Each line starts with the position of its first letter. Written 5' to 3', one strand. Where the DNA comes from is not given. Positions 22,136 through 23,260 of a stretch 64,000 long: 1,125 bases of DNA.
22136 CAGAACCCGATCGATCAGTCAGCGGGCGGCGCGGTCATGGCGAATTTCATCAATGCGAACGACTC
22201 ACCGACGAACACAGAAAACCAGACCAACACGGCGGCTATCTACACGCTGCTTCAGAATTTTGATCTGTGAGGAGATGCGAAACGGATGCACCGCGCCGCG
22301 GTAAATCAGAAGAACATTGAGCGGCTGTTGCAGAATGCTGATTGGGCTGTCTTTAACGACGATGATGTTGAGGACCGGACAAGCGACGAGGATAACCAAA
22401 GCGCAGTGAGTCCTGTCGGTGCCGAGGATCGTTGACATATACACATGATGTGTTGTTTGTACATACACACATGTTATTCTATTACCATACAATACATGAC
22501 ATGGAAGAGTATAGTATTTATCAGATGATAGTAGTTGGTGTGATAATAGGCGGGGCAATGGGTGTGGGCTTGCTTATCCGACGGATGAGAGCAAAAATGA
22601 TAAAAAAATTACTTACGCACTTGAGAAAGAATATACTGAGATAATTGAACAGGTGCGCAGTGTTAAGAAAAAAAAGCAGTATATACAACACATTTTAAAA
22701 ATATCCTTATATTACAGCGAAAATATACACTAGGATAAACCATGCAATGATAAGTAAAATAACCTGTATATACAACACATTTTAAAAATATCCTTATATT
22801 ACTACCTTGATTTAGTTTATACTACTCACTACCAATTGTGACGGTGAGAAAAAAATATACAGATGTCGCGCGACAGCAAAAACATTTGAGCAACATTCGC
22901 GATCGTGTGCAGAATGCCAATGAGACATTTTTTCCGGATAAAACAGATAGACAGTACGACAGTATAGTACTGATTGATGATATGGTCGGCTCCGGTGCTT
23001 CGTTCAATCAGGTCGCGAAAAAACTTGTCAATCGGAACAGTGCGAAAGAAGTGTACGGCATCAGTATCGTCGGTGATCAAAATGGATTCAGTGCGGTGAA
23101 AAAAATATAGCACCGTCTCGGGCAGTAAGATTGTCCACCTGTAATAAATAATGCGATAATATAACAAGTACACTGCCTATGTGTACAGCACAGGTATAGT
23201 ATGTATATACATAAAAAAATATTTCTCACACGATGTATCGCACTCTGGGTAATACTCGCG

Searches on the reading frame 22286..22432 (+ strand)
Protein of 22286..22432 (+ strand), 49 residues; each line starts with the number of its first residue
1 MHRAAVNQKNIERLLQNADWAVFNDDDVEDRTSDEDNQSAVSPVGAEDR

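Call 77: list_cluster_members(proteins=[window:17869-18006:+, window:22501-22641:+, window:22286-22432:+, window:22202-22558:-, window:17653-17946:-, window:17889-18080:-, window:22524-22691:-, window:17977-18258:-, window:18182-22267:+, window:7401-17771:+])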
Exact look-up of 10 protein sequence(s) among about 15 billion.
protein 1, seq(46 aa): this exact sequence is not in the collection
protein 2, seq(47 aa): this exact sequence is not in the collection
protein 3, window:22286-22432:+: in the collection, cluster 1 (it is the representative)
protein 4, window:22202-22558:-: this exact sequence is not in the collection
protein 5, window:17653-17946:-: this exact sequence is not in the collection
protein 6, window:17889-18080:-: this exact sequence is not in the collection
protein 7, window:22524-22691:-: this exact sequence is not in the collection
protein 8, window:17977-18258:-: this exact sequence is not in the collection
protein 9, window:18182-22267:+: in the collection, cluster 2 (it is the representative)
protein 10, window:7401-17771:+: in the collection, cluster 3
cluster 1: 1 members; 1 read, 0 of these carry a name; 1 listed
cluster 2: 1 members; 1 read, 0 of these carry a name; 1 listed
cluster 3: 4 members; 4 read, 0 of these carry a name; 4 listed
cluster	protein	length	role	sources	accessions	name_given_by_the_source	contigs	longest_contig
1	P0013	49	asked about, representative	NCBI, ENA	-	-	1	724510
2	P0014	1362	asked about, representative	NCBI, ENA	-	-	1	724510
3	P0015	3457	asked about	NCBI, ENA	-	-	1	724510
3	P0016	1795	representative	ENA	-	-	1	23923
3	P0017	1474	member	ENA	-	-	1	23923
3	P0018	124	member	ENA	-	-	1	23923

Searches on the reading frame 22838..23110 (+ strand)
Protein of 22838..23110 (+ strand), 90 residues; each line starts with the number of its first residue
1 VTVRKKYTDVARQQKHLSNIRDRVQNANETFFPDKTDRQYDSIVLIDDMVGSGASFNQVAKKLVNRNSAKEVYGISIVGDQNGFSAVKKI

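Call 11: search_protein_families(library=pfam, proteins=[window:22838-23110:+], max_evalue=0.01)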
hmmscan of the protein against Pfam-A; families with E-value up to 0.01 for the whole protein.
window:22838-23110:+ (90 aa): 4 families
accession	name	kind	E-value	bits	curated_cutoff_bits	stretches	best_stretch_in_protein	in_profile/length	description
PF24390.1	PRTase-CE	-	3.8e-08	34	27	1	13-89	77-157/253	PRTase-CE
PF14681.12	UPRTase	-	0.00077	19.4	27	1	33-88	115-169/206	Uracil phosphoribosyltransferase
PF00156.33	Pribosyltran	-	0.0011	18.8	26.3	1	5-72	61-118/158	Phosphoribosyl transferase domain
PF15609.12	PRTase_2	-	0.003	17.6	28.8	1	38-78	117-157/188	Phosphoribosyl transferase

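Call 48: search_protein_families(library=padloc, proteins=[window:22838-23107:+], max_evalue=1)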
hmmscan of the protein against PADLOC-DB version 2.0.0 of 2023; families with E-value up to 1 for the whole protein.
window:22838-23107:+ (90 aa): 7 families
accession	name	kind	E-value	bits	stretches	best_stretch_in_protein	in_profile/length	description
PDLC02935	PRTase_III-A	-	5.5e-09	33.8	1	15-88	103-176/290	-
PDLC02931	PRTase_III-A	-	1.8e-08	32.4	1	12-89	110-186/267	-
PDLC03928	PsyrT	-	7.4e-08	29.1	1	9-78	614-682/689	-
PDLC02934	PRTase_III-A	-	1.9e-07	28.4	1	35-88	118-174/393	-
PDLC03962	ShosT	-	2.6e-06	25.5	1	15-77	151-208/237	-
PDLC02932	PRTase_III-A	-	1.3e-05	22.9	1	14-89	111-179/271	-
PDLC02933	PRTase_III-A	-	0.0014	16.2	1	38-68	123-153/368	-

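Call 75: find_encoding_contigs(protein=window:22838-23110:+, flank=10000, max_places=6)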
Protein window:22838-23110:+ (90 aa): 1 contig read that carries it; 1 place shown.
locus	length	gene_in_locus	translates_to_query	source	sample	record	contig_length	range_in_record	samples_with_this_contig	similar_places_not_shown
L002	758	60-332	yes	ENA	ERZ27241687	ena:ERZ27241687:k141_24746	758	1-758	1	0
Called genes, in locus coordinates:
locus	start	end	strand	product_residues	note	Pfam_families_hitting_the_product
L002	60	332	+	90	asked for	PF24390:PRTase-CE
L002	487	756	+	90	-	?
